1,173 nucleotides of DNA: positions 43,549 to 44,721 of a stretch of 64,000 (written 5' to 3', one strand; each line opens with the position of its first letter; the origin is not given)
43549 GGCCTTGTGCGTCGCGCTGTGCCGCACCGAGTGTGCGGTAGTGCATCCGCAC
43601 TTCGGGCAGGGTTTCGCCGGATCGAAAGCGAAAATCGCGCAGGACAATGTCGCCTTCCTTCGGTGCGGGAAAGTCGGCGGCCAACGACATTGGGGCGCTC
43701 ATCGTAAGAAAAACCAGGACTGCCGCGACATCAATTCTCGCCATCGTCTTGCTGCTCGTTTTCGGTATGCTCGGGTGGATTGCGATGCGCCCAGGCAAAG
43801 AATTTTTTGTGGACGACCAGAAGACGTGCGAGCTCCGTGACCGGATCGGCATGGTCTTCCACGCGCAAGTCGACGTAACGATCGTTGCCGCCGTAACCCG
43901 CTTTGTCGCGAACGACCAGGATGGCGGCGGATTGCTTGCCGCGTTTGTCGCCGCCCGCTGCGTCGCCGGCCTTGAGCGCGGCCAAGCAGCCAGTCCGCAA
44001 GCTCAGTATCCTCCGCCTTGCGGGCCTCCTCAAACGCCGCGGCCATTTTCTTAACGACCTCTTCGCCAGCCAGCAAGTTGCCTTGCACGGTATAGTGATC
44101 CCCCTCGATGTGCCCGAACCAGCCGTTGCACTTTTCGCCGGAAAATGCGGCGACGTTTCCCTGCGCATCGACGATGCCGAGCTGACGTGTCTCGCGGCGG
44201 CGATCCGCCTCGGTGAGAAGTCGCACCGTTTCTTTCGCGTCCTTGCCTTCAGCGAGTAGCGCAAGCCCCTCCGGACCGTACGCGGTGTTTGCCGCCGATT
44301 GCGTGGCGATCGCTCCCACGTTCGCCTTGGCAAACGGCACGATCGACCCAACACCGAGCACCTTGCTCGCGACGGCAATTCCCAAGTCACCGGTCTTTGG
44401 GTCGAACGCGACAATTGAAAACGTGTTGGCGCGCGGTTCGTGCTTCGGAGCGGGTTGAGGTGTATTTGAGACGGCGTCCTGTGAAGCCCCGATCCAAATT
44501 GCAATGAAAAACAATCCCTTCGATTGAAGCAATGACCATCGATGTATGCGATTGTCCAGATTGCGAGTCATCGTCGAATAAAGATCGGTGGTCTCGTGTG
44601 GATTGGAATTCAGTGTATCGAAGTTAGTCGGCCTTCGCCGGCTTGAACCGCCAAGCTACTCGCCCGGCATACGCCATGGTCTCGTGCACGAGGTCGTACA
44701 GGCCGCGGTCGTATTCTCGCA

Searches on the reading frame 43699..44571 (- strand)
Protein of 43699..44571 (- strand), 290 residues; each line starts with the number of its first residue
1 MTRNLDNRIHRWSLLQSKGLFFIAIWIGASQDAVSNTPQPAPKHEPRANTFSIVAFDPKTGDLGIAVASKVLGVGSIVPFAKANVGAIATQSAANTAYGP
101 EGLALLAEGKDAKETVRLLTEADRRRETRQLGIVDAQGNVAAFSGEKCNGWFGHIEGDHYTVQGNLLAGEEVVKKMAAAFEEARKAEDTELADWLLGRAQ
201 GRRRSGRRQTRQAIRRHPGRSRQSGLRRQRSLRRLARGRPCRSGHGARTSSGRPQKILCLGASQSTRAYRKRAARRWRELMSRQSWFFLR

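Call 76: search_protein_families(library=pfam, proteins=[window:43699-44571:-], max_evalue=0.001)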
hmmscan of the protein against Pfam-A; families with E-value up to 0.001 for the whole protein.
window:43699-44571:- (290 aa): 1 family
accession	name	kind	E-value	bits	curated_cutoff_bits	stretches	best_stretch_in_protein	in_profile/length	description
PF06267.17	DUF1028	-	1.4e-55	188.6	26.2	1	50-197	1-145/193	Family of unknown function (DUF1028)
